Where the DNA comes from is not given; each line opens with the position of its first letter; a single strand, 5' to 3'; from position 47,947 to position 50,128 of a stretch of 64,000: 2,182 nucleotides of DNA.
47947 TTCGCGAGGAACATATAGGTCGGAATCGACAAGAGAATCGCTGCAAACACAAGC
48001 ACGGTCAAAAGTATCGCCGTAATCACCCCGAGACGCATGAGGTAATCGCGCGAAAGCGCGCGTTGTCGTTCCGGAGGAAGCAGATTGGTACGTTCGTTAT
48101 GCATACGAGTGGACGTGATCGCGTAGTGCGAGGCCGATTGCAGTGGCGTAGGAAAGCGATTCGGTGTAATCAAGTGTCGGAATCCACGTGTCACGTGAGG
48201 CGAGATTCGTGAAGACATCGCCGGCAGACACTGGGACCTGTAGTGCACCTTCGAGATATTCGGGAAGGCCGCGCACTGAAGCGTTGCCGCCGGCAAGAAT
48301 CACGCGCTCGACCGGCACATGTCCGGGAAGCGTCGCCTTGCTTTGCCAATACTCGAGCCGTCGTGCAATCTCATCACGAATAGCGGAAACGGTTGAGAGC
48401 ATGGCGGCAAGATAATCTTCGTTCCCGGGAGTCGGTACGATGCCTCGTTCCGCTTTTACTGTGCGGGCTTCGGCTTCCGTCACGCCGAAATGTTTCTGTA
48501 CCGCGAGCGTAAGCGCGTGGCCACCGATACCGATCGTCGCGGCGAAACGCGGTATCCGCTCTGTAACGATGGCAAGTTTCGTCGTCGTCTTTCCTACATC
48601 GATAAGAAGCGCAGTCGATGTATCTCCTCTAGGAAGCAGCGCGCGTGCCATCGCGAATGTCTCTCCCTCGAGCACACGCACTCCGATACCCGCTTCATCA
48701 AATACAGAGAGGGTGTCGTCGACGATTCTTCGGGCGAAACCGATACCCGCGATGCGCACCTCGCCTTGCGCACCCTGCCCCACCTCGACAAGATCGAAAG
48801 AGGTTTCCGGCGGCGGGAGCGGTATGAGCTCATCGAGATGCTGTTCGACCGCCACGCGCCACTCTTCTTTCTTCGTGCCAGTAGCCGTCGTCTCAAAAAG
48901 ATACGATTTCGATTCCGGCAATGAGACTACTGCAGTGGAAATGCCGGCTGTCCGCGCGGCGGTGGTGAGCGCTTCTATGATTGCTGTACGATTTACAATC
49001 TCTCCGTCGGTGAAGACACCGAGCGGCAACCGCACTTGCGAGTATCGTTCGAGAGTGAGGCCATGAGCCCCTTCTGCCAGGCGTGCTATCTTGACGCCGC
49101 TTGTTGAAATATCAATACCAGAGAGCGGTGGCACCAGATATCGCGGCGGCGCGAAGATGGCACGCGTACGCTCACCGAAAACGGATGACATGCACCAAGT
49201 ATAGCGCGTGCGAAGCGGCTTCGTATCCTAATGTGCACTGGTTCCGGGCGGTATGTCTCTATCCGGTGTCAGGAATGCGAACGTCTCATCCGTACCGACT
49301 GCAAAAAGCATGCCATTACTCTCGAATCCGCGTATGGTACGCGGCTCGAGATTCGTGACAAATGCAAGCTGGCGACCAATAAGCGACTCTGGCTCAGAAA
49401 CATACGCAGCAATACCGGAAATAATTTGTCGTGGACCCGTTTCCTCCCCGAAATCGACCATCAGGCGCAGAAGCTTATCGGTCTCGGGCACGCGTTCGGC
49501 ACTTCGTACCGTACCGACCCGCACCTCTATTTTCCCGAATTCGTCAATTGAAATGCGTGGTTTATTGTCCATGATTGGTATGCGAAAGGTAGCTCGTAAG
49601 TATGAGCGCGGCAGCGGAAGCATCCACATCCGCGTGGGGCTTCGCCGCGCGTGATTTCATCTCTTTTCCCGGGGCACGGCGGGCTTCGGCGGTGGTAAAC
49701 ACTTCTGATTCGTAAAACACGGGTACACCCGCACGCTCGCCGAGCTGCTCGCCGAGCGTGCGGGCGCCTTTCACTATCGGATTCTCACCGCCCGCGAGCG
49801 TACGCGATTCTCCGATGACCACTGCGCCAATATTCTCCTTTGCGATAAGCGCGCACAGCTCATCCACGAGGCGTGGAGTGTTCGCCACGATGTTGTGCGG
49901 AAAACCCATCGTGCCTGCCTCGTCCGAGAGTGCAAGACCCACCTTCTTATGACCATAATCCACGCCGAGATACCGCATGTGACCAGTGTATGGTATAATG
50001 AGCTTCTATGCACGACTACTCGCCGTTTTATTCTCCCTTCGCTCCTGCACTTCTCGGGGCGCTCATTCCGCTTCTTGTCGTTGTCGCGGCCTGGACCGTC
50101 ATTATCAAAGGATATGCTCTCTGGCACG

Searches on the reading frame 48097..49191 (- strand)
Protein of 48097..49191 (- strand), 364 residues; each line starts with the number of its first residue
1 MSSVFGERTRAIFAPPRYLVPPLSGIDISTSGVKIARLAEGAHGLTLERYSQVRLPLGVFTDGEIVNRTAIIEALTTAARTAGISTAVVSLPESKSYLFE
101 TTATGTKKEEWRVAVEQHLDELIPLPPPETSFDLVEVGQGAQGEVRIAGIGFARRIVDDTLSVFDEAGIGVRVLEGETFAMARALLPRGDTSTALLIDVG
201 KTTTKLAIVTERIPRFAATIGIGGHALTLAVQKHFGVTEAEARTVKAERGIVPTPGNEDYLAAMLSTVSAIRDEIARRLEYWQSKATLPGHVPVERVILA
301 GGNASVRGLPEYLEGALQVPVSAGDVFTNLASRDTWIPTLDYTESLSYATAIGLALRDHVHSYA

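Call 31: search_protein_families(library=pfam, proteins=[window:48097-49191:-], max_evalue=0.01)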
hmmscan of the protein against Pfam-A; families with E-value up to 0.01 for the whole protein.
window:48097-49191:- (364 aa): 4 families
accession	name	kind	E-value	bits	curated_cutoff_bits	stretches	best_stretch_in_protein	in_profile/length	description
PF11104.14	PilM_2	-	7.9e-38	130.7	27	1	25-358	1-339/340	Type IV pilus assembly protein PilM;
PF14450.12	FtsA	-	1.3e-11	45.4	31.8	1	196-353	2-127/127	Cell division protein FtsA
PF06723.19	MreB_Mbl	-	2.6e-06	27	27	1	262-325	244-305/327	MreB/Mbl protein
PF25216.1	Volactin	-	0.0061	16.5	35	1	193-318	167-292/321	Volactin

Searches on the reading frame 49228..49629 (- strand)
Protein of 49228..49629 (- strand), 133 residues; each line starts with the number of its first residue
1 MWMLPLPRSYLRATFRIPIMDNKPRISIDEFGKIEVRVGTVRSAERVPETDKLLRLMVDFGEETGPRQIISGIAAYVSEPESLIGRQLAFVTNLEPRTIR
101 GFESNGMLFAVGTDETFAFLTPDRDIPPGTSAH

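Call 31: search_protein_families(library=pfam, proteins=[window:49228-49629:-], max_evalue=0.01)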
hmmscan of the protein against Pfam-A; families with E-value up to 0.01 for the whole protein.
window:49228-49629:- (133 aa): 1 family
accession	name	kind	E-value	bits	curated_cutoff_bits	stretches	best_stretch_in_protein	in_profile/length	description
PF01588.26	tRNA_bind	-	1.2e-26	93.1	27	1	36-130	1-95/96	Putative tRNA binding domain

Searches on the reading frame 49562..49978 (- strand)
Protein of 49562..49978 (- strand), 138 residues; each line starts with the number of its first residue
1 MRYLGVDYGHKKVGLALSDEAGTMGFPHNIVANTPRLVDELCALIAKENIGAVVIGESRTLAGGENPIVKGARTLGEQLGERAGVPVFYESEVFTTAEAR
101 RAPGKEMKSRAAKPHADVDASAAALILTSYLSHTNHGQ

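Call 31: search_protein_families(library=pfam, proteins=[window:49562-49978:-], max_evalue=0.01)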
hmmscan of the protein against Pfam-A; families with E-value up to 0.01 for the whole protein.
window:49562-49978:- (138 aa): 1 family
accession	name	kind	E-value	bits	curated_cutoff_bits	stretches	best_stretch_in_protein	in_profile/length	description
PF03652.20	RuvX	-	4.1e-25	89.1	29.2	1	1-132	1-133/134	Holliday junction resolvase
